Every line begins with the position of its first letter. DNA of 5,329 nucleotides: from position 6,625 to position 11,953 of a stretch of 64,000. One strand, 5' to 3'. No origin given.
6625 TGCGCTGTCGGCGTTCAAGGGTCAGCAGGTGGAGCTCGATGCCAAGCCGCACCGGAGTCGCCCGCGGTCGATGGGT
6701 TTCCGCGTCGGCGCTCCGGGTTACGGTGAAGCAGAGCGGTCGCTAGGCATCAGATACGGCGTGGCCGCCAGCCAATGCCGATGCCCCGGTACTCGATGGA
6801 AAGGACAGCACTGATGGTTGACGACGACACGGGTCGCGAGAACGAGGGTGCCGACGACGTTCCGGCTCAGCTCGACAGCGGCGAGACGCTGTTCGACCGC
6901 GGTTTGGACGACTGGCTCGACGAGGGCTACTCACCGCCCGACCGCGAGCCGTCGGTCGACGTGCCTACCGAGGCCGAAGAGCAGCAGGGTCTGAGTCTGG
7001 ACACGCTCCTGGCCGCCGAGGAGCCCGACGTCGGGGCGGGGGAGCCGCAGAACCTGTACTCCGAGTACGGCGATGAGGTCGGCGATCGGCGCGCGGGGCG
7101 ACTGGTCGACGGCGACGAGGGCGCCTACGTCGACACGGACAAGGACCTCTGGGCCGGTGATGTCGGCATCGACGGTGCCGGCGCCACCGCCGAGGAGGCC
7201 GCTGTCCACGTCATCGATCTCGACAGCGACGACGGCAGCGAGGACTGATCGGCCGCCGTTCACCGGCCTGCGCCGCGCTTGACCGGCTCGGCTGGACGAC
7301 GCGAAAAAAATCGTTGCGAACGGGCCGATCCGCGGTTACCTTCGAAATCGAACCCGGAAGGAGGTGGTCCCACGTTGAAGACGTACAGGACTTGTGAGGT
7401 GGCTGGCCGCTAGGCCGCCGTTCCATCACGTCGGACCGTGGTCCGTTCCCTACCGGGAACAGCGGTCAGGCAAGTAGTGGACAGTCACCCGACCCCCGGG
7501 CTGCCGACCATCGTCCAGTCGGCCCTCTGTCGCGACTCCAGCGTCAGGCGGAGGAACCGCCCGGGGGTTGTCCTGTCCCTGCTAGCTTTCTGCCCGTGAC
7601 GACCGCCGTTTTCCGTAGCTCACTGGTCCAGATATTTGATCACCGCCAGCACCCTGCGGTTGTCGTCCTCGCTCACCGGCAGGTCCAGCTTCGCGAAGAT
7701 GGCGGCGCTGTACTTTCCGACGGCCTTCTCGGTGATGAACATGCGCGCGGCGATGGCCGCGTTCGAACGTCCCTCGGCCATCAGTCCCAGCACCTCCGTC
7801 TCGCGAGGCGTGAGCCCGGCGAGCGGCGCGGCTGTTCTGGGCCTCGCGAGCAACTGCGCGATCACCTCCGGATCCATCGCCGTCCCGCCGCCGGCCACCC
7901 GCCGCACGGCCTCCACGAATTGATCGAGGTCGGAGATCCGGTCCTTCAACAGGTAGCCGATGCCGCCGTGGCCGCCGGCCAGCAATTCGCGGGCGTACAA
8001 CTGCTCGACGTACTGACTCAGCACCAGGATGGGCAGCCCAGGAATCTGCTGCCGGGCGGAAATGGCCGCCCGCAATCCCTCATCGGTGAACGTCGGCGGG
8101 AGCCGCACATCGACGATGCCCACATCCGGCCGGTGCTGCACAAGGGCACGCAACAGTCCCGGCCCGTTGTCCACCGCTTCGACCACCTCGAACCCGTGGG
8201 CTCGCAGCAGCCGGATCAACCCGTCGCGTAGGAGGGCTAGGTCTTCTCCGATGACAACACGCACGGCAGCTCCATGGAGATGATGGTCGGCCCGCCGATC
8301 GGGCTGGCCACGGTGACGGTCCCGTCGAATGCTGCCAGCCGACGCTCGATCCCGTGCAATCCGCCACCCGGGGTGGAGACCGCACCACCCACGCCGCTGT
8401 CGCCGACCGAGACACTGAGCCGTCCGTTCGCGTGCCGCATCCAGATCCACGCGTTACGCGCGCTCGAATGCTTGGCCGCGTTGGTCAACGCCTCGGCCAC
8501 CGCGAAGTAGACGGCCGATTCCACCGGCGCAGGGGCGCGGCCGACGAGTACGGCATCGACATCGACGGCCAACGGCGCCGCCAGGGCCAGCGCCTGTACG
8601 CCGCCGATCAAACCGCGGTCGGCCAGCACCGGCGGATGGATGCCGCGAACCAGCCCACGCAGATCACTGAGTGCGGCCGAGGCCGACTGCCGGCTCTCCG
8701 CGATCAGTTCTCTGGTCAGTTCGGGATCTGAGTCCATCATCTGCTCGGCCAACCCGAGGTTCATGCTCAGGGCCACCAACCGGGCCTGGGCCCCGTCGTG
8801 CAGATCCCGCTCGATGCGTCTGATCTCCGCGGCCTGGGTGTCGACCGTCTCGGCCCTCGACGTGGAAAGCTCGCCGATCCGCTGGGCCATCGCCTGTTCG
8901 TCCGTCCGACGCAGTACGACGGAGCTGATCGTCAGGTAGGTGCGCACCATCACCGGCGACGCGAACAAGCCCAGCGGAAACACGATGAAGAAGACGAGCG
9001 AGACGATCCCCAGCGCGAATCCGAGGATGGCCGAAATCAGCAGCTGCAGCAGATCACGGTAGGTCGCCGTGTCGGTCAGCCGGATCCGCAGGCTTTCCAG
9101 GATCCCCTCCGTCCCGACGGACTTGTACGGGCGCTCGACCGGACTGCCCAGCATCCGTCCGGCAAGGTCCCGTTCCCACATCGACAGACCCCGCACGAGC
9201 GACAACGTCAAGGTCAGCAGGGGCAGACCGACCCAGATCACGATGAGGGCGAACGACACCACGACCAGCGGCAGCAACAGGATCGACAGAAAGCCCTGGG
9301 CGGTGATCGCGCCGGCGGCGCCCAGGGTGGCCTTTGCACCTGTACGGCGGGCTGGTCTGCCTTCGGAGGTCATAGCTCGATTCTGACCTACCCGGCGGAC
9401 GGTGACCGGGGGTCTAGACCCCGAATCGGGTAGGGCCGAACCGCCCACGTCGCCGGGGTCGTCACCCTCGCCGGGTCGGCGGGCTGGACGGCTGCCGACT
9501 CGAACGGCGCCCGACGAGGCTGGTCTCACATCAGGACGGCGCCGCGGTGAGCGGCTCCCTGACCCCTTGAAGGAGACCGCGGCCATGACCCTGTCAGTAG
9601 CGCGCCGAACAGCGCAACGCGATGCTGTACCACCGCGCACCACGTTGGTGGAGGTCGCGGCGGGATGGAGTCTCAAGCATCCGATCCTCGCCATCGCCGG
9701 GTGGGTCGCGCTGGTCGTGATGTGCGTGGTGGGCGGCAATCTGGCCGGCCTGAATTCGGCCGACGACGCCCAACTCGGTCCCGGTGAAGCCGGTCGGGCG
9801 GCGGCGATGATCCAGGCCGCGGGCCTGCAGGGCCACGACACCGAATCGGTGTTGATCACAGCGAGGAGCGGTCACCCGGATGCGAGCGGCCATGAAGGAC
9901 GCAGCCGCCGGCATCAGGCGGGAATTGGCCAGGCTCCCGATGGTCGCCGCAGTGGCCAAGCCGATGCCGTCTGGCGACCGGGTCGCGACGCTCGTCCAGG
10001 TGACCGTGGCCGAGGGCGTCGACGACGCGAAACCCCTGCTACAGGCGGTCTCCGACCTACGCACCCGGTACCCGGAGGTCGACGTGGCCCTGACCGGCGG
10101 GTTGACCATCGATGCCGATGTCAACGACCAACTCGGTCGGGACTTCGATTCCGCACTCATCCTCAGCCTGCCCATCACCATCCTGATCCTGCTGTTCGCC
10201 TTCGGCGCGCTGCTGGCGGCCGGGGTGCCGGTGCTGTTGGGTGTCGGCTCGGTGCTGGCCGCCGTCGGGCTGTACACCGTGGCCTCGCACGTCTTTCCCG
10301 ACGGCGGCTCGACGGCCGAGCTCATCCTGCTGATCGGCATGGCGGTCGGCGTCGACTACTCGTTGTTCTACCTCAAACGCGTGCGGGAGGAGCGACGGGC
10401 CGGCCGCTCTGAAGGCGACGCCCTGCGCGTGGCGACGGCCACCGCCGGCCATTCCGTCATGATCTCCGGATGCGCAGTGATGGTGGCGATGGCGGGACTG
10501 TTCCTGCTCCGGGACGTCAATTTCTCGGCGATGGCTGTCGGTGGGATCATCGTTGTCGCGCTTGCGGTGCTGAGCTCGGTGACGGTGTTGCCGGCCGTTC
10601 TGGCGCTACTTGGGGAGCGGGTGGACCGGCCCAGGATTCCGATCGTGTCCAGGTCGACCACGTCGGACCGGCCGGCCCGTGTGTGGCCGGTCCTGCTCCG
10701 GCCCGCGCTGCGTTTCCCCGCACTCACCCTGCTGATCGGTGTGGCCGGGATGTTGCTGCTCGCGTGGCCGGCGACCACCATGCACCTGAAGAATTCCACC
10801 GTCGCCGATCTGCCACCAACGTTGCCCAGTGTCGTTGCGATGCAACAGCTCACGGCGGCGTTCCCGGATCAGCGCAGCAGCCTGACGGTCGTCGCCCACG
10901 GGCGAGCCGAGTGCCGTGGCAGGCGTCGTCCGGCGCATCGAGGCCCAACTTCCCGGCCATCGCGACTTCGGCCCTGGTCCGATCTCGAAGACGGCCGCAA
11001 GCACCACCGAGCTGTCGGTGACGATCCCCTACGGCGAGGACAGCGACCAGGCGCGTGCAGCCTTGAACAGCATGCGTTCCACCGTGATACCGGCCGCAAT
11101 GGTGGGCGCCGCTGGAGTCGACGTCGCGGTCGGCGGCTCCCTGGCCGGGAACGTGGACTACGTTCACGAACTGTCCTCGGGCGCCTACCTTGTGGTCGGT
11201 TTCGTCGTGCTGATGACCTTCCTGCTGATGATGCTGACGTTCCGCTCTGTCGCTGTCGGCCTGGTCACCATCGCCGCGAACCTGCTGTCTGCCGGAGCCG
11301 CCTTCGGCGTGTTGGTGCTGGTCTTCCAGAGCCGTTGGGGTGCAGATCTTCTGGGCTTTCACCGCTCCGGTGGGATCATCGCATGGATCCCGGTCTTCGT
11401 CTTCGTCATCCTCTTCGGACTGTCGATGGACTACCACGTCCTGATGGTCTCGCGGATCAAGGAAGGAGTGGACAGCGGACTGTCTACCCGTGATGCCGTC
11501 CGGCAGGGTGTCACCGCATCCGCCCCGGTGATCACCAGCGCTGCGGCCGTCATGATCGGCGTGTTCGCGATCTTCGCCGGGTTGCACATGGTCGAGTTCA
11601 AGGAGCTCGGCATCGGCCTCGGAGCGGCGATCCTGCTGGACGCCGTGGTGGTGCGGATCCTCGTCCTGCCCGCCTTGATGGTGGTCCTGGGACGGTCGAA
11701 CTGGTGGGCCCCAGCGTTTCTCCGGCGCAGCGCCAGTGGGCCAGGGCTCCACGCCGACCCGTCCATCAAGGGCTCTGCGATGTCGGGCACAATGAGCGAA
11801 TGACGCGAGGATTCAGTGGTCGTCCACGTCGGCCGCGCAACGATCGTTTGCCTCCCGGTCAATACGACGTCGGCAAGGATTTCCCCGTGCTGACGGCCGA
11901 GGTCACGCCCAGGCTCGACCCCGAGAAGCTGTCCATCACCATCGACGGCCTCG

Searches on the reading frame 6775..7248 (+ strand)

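Call 42: search_protein_families(library=pfam, proteins=[window:6775-7248:+], max_evalue=0.00001)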
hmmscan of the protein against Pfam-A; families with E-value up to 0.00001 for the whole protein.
window:6775-7248:+ (157 aa): 1 family
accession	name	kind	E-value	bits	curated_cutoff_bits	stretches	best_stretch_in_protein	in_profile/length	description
PF18970.5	DUF5709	-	3.1e-20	72.8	27.5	1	101-148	1-48/49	Family of unknown function (DUF5709)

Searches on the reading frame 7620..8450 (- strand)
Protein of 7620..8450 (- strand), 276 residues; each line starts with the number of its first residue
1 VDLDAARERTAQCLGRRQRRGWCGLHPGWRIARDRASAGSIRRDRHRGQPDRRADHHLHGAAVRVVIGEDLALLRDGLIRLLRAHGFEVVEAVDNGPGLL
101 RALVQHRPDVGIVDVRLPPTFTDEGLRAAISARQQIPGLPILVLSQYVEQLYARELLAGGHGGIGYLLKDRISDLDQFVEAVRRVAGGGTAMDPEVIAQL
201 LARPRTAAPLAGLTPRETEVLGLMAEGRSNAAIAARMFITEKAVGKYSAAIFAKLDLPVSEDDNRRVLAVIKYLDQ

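Call 69: search_protein_families(library=pfam, proteins=[window:7620-8450:-], max_evalue=0.0001)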
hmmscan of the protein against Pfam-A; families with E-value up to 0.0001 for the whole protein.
window:7620-8450:- (276 aa): 2 families
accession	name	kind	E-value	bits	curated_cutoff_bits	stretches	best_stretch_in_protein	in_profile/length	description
PF00196.25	GerE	-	1.3e-11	44.4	23.5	1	213-256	3-46/57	Bacterial regulatory proteins, luxR family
PF00072.30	Response_reg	-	5.3e-11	43.1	30.2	1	65-171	1-101/111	Response regulator receiver domain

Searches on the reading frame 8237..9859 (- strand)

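Call 40: search_protein_families(library=pfam, proteins=[window:8237-9859:-], max_evalue=0.00001)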
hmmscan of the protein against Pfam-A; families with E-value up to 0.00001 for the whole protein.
window:8237-9859:- (540 aa): 3 families
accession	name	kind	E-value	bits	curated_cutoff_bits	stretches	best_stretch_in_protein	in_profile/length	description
PF13796.11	Sensor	-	1.9e-21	77.2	28.2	1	191-313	11-125/162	Putative sensor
PF07730.19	HisKA_3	-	1.6e-14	54.7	24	1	347-412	3-68/68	Histidine kinase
PF02518.31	HATPase_c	-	9.5e-06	26.5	26.4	0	448-532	4-108/111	Histidine kinase-, DNA gyrase B-, and HSP90-like ATPase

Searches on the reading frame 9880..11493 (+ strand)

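Call 69: search_protein_families(library=pfam, proteins=[window:9880-11493:+], max_evalue=0.0001)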
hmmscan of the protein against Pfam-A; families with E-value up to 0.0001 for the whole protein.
window:9880-11493:+ (537 aa): 1 family
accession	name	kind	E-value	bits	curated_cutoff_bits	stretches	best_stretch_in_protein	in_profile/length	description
PF03176.21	MMPL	-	1.6e-35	123.1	20.5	1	24-281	75-331/333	MMPL family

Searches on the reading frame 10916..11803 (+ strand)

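Call 40: search_protein_families(library=pfam, proteins=[window:10916-11803:+], max_evalue=0.00001)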
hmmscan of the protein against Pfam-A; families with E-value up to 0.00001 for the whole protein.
window:10916-11803:+ (295 aa): 1 family
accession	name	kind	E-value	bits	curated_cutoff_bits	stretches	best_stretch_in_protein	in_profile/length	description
PF03176.21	MMPL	-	2.7e-29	102.6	20.5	1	33-266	90-310/333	MMPL family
